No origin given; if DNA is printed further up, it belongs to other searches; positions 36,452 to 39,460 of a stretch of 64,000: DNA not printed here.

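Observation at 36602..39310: HdrA homologue split by an inserted glutamate-synthase-small-subunit-type NAD(P)H domain (HdrL-like) next to a canonical HdrA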

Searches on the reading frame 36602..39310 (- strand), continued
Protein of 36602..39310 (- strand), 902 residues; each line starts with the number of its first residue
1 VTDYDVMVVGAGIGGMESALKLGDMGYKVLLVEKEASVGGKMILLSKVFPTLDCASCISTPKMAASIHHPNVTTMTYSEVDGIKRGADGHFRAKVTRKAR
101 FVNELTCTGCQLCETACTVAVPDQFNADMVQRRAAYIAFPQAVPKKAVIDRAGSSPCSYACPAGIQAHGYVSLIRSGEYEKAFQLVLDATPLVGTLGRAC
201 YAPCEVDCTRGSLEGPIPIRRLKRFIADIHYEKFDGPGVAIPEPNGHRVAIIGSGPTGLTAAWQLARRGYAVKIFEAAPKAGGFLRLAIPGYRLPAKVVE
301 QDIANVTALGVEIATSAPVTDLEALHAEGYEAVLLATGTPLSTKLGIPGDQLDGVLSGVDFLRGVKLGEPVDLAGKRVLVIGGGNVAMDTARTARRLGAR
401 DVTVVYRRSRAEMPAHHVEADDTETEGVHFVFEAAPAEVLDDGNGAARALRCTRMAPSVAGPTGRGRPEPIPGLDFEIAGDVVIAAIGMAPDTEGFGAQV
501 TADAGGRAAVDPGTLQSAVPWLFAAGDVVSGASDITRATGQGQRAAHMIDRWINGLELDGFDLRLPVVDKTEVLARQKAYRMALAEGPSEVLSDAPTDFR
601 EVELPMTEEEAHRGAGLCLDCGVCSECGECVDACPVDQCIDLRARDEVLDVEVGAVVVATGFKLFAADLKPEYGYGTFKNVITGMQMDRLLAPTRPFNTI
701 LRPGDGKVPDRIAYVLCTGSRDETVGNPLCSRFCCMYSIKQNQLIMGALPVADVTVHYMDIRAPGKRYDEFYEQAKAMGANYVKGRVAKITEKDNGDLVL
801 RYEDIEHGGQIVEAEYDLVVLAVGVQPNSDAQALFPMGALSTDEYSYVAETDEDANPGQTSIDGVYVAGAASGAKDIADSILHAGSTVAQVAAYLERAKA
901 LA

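Call 18: find_encoding_contigs(protein=P0001, flank=10000, max_places=3)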
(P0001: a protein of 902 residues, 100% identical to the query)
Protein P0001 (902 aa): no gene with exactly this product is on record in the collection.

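Call 19: find_related_loci(query=window:36602-39310:-, collection=genome_contigs, flank=8000)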
Query window:36602-39310:- (902 aa) in genome_contigs; peptide patterns used: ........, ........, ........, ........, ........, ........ (x = any residue, [..] = any of these).
598 stretches matched a pattern (row limit reached: there are more); 569 encode a relative of the query (tblastn E <= 1e-3); the best 80 are kept; 80 distinct loci.
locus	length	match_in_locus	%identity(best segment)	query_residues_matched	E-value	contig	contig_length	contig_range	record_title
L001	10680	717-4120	88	1-899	0e+0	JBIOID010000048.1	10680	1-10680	MAG: Candidatus Limnocylindrales bacterium isolate GcL4-8 k141_1210921_length_10680_cov_20.0978, whole genome shotgun se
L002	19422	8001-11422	88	1-902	0e+0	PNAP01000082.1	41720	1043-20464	MAG: Chloroflexi bacterium isolate palsa_1032 73.20110800_P1D.67_contig_16639, whole genome shotgun sequence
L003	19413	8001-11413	85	1-902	0e+0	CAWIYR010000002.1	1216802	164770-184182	MAG: uncultured Chloroflexia bacterium isolate MFD05942.bin.2.302 genome assembly, contig: contig_17094, whole genome sh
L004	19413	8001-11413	85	1-902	0e+0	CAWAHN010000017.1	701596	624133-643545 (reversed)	MAG: uncultured Chloroflexia bacterium isolate MFD02134.bin.2.85 genome assembly, contig: contig_6050, whole genome shot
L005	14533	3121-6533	85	1-902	0e+0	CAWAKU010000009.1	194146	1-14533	MAG: uncultured Chloroflexia bacterium isolate MFD02134.bin.1.198 genome assembly, contig: contig_31735, whole genome sh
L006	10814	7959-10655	85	1-899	0e+0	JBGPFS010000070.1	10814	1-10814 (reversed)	MAG: Candidatus Limnocylindria bacterium isolate OBJ_0618_7090110_61 k141_3776686_length_10814_cov_20.6553, whole genome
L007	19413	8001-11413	85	1-899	0e+0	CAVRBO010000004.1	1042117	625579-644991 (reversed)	MAG: uncultured Chloroflexia bacterium isolate MFD04944.bin.1.302 genome assembly, contig: contig_45114, whole genome sh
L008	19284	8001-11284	85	1-902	0e+0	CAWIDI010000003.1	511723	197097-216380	MAG: uncultured Chloroflexia bacterium isolate MFD05442.bin.2.330 genome assembly, contig: contig_21109, whole genome sh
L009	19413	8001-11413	84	1-902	0e+0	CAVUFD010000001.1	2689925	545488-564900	MAG: uncultured Chloroflexia bacterium isolate MFD04944.bin.1.277 genome assembly, contig: contig_11265, whole genome sh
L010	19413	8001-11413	85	1-899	0e+0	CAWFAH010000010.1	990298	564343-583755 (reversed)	MAG: uncultured Chloroflexia bacterium isolate MFD00822.bin.2.151 genome assembly, contig: contig_71424, whole genome sh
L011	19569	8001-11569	83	1-899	0e+0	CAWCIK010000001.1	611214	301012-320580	MAG: uncultured Chloroflexia bacterium isolate MFD05442.bin.2.193 genome assembly, contig: contig_17475, whole genome sh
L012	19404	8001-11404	84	1-902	0e+0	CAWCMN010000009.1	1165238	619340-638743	MAG: uncultured Chloroflexia bacterium isolate MFD05502.bin.1.37 genome assembly, contig: contig_7018, whole genome shot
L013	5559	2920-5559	83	1-880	0e+0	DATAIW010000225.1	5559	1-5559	MAG TPA_asm: Candidatus Limnocylindrales bacterium isolate SMAG_U6894 k141_243622, whole genome shotgun sequence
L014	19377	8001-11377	81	1-898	0e+0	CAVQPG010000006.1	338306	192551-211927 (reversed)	MAG: uncultured Chloroflexia bacterium isolate MFD09779.bin.2.28 genome assembly, contig: contig_17512, whole genome sho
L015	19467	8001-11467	95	1-900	0e+0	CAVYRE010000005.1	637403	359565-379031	MAG: uncultured Chloroflexia bacterium isolate MFD06085.bin.1.42 genome assembly, contig: contig_6631, whole genome shot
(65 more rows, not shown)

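Call 30: search_protein_representatives(protein=window:36602-39310:-)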
Query: 902 residues. Proteins with E-value up to 0.001 (for the whole library): 26614; up to 1e-10: 14318; up to 1e-30: 4995. The best 150 are listed.
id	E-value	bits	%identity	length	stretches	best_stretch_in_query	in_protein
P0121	1.6e-257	873.5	49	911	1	3-899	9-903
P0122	4.5e-248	842.3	75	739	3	2-349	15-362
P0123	5.6e-246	835.3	59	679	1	222-900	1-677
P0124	7.6e-235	798.5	46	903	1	4-900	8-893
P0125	1.8e-232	790.6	51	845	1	1-788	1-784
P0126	4.1e-229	779.6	40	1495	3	6-898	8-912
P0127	7.8e-225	765.4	59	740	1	3-639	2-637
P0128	2.1e-219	747.4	39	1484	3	6-892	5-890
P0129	9.3e-212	722.1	38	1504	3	6-898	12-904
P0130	1.1e-207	708.6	39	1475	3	7-895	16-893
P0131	2.2e-207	707.6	41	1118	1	5-898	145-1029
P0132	1.2e-206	705.2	40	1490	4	6-897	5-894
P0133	9.8e-204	695.6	43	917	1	4-894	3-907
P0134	1.2e-201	688.7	37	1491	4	6-894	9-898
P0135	4.4e-197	673.6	39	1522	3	6-895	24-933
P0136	1.4e-196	671.9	40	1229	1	6-891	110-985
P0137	7.7e-196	669.5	42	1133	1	5-890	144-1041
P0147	6.7e-188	643.2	41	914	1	6-895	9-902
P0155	1.4e-181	622.2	39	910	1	5-897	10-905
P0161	2.6e-174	598.2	41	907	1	6-890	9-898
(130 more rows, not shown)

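Call 31: list_cluster_members(proteins=[P0121, P0124, P0126, P0128, P0131, P0133, P0136, P0137, P0147, P0155])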
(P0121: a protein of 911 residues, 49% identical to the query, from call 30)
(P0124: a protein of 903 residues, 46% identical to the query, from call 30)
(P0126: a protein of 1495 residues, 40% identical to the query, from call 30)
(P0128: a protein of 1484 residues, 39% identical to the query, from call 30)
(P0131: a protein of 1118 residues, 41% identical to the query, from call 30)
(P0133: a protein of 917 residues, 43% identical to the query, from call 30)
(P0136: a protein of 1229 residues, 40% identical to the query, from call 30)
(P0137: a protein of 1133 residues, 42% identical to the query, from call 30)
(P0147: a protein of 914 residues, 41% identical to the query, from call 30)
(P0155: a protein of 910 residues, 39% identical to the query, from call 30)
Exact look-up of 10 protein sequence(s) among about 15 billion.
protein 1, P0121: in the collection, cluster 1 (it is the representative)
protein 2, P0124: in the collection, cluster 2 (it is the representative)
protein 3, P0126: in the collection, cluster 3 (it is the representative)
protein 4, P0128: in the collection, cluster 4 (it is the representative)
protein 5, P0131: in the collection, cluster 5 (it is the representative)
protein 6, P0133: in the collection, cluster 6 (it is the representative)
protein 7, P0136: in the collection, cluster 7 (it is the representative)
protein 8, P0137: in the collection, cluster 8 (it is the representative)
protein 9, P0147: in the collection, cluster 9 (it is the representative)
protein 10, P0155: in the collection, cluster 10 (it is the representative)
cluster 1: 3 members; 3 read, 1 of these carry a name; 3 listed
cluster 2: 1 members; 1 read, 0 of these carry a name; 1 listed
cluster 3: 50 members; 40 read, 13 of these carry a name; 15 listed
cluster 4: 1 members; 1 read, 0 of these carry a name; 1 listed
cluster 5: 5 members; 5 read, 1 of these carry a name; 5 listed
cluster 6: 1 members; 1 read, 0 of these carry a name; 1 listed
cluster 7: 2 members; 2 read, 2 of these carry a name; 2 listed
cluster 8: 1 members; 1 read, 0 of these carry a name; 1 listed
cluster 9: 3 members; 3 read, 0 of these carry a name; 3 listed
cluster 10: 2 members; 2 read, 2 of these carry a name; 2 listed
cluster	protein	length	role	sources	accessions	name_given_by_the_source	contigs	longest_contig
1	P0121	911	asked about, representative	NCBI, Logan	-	-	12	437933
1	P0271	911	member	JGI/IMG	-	heterodisulfide reductase subunit A-like polyferredoxin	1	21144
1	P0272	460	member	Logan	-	-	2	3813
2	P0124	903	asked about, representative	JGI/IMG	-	-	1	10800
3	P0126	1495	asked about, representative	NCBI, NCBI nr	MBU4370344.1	MAG: FAD-dependent oxidoreductase [Proteobacteria bacterium] | FAD-dependent oxidoreductase [Pseudomonadota bacterium]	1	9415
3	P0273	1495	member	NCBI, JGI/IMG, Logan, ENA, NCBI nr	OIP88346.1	MAG: 4Fe-4S ferredoxin [Syntrophaceae bacterium CG2_30_58_14]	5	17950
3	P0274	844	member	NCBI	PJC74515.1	MAG: hypothetical protein CO013_04345, partial [Syntrophobacterales bacterium ...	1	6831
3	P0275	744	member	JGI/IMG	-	heterodisulfide reductase subunit A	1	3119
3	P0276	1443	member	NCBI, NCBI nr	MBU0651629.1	MAG: FAD-dependent oxidoreductase, partial [Proteobacteria bacterium] | FAD-dependent oxidoreductase [Pseudomonadota bacterium]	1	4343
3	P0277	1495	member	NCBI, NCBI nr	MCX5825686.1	MAG: FAD-dependent oxidoreductase [Deltaproteobacteria bacterium] | FAD-dependent oxidoreductase [Deltaproteobacteria bacterium]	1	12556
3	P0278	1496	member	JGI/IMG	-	heterodisulfide reductase subunit A-like polyferredoxin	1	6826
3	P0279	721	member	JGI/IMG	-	heterodisulfide reductase subunit A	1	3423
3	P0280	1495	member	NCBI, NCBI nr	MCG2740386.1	MAG: FAD-dependent oxidoreductase [Syntrophaceae bacterium] | FAD-dependent oxidoreductase [Syntrophaceae bacterium]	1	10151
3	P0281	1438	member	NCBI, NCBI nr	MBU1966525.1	MAG: FAD-dependent oxidoreductase [Proteobacteria bacterium] | FAD-dependent oxidoreductase [Pseudomonadota bacterium]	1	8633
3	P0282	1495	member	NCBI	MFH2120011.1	MAG: FAD-dependent oxidoreductase [Pseudomonadota bacterium]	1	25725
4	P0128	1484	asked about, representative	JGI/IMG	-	-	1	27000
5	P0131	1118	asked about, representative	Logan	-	-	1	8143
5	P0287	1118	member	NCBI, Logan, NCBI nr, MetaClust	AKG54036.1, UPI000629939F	Cob--CoM heterodisulfide reductase subunit A [Dehalogenimonas sp. WBC-2] | status=active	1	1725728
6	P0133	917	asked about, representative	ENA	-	-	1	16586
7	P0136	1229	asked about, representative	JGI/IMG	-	heterodisulfide reductase subunit A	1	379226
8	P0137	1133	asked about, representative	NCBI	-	-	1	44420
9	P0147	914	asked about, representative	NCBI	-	-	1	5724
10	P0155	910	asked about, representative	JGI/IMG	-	heterodisulfide reductase subunit A-like polyferredoxin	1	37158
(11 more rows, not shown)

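Call 32: find_encoding_contigs(protein=P0121, flank=8000, max_places=2)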
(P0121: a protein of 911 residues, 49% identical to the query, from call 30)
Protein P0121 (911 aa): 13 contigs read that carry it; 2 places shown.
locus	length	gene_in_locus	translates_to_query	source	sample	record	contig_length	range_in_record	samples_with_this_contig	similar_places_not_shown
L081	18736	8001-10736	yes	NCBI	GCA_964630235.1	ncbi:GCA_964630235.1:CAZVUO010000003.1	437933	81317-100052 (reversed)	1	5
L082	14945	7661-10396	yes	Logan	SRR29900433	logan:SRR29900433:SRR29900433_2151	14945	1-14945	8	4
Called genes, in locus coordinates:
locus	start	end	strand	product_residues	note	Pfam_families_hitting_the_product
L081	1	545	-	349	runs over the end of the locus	PF01758:SBF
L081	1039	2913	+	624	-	-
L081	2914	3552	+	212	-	-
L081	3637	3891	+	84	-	-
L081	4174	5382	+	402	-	PF00270:DEAD, PF04851:ResIII (weak), PF13245:AAA_19 (faint), PF00271:Helicase_C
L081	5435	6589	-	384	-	PF13539:Peptidase_M15_4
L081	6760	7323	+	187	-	PF13686:DrsE_2, PF02635:DsrE (weak)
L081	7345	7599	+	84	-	PF01206:TusA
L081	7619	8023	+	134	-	PF02662:FlpD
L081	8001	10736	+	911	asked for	PF12831:FAD_oxidored (weak), PF14691:Fer4_20, PF00890:FAD_binding_2 (weak), PF01266:DAO (weak), PF01494:FAD_binding_3 (weak), PF07992:Pyr_redox_2, PF13450:NAD_binding_8, PF13738:Pyr_redox_3, +9 more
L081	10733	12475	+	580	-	PF07992:Pyr_redox_2 (weak), PF01266:DAO (weak), PF01593:Amino_oxidase (weak), PF12831:FAD_oxidored (weak), PF13450:NAD_binding_8, PF12838:Fer4_7, PF13187:Fer4_9 (weak), PF14697:Fer4_21, +3 more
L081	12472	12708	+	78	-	-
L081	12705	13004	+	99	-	PF12838:Fer4_7 (faint), PF13187:Fer4_9 (faint), PF13237:Fer4_10 (weak), PF12797:Fer4_2 (faint), PF12837:Fer4_6 (faint), PF13183:Fer4_8, PF13534:Fer4_17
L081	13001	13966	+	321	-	PF02754:CCG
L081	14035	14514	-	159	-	-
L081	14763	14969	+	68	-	PF00313:CSD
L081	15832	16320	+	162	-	PF00210:Ferritin, PF02915:Rubrerythrin (faint)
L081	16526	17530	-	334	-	PF04018:VCA0040-like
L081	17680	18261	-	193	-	-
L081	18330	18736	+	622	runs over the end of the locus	PF02922:CBM_48 (faint), PF00128:Alpha-amylase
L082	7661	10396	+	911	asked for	PF12831:FAD_oxidored (weak), PF14691:Fer4_20, PF00890:FAD_binding_2 (weak), PF01266:DAO (weak), PF01494:FAD_binding_3 (weak), PF07992:Pyr_redox_2, PF13450:NAD_binding_8, PF13738:Pyr_redox_3, +9 more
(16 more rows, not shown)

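Call 33: find_encoding_contigs(protein=P0004, flank=10000, max_places=1)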
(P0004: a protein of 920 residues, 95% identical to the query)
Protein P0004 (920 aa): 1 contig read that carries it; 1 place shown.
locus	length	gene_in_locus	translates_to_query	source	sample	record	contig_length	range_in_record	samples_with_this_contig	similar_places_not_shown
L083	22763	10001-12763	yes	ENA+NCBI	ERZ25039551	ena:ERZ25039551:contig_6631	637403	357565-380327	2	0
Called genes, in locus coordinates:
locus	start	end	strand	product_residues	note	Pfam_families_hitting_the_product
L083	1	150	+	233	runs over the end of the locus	-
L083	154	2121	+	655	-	PF04234:CopC, PF09980:DUF2214 (weak), PF05425:CopD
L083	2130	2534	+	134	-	PF14347:DUF4399 (faint)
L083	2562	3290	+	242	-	-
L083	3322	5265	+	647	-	PF13433:Peripla_BP_5 (faint), PF13458:Peripla_BP_6, PF01094:ANF_receptor (faint), PF02517:Rce1-like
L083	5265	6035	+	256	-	-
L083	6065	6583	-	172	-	PF03848:TehB (weak), PF13489:Methyltransf_23 (weak), PF13649:Methyltransf_25, PF13847:Methyltransf_31 (weak), PF08241:Methyltransf_11, PF08242:Methyltransf_12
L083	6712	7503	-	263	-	PF04542:Sigma70_r2, PF08281:Sigma70_r4_2, PF13490:zf-HC2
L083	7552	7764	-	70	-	PF11127:YgaP-like_TM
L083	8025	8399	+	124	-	PF12802:MarR_2, PF25213:HVO_A0261_N (weak), PF12840:HTH_20, PF01022:HTH_5, PF09339:HTH_IclR (weak)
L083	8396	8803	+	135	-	PF13686:DrsE_2 (weak)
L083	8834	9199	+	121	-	PF02635:DsrE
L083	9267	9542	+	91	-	PF01206:TusA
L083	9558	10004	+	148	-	PF02662:FlpD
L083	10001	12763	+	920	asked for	PF00890:FAD_binding_2 (weak), PF07992:Pyr_redox_2 (weak), PF12831:FAD_oxidored (weak), PF14691:Fer4_20, PF07992:Pyr_redox_2, PF13450:NAD_binding_8, PF13738:Pyr_redox_3, PF00070:Pyr_redox, +7 more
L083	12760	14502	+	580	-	PF07992:Pyr_redox_2 (weak), PF12831:FAD_oxidored (weak), PF00037:Fer4 (weak), PF12837:Fer4_6 (faint), PF12838:Fer4_7, PF13187:Fer4_9 (weak), PF13237:Fer4_10, PF14697:Fer4_21, +1 more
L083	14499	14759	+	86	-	-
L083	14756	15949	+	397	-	PF25160:LdpA_Fe-S-bd (faint), PF13183:Fer4_8, PF13187:Fer4_9 (weak), PF13237:Fer4_10 (weak), PF13534:Fer4_17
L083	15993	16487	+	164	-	PF01814:Hemerythrin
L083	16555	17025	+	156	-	PF03551:PadR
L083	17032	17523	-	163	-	PF01814:Hemerythrin (weak)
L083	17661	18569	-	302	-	PF00950:ABC-3, PF01032:FecCD (weak)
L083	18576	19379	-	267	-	PF00005:ABC_tran, PF02463:SMC_N (faint), PF13304:AAA_21 (weak)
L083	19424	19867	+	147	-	PF01475:FUR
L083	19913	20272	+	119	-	PF01297:ZnuA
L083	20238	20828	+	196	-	PF01297:ZnuA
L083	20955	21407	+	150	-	PF00011:HSP20, PF17886:ArsA_HSP20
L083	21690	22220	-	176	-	PF03640:Lipoprotein_15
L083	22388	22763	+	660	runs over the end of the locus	PF01855:POR_N, PF02780:Transketolase_C (faint), PF17147:PFOR_II, PF01558:POR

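Call 39: find_encoding_contigs(protein=P0273, flank=7000, max_places=2)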
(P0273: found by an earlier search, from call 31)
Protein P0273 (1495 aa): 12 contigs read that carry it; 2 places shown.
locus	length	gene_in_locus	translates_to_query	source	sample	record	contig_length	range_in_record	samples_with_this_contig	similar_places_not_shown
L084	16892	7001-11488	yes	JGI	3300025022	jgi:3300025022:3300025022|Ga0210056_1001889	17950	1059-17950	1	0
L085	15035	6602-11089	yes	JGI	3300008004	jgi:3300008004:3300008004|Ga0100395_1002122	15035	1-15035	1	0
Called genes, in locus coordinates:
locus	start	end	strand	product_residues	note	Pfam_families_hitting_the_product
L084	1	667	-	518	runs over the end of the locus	PF13188:PAS_8 (weak), PF13426:PAS_9 (weak), PF08447:PAS_3 (faint), PF00989:PAS, PF08448:PAS_4, PF13426:PAS_9, PF00512:HisKA, PF02518:HATPase_c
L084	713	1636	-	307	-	PF02219:MTHFR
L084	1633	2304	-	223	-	PF12225:DUF5981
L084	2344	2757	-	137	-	PF02662:FlpD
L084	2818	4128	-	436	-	PF01266:DAO (weak), PF07992:Pyr_redox_2 (weak), PF13450:NAD_binding_8 (weak), PF12837:Fer4_6 (faint), PF12838:Fer4_7 (weak), PF13187:Fer4_9, PF13484:Fer4_16 (weak), PF00037:Fer4 (weak), +1 more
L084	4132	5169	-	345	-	PF00070:Pyr_redox (faint), PF00890:FAD_binding_2 (faint), PF01266:DAO (weak), PF03486:HI0933_like (faint), PF07992:Pyr_redox_2, PF12831:FAD_oxidored (weak), PF13450:NAD_binding_8, PF13738:Pyr_redox_3 (weak)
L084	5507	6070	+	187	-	PF13183:Fer4_8, PF13187:Fer4_9 (weak), PF13534:Fer4_17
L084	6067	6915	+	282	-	PF02754:CCG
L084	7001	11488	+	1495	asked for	PF12831:FAD_oxidored (weak), PF14691:Fer4_20, PF07992:Pyr_redox_2, PF13450:NAD_binding_8, PF13738:Pyr_redox_3, PF07992:Pyr_redox_2, PF07992:Pyr_redox_2, PF14697:Fer4_21, +17 more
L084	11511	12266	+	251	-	PF02662:FlpD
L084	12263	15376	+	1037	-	PF07992:Pyr_redox_2, PF12831:FAD_oxidored (weak), PF00037:Fer4 (weak), PF12838:Fer4_7, PF00890:FAD_binding_2, PF07992:Pyr_redox_2, PF12831:FAD_oxidored, PF13450:NAD_binding_8, +15 more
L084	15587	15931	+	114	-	PF02662:FlpD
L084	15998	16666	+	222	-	PF12225:DUF5981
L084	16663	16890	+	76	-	?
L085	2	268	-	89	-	?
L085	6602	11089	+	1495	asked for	PF12831:FAD_oxidored (weak), PF14691:Fer4_20, PF07992:Pyr_redox_2, PF13450:NAD_binding_8, PF13738:Pyr_redox_3, PF07992:Pyr_redox_2, PF07992:Pyr_redox_2, PF14697:Fer4_21, +17 more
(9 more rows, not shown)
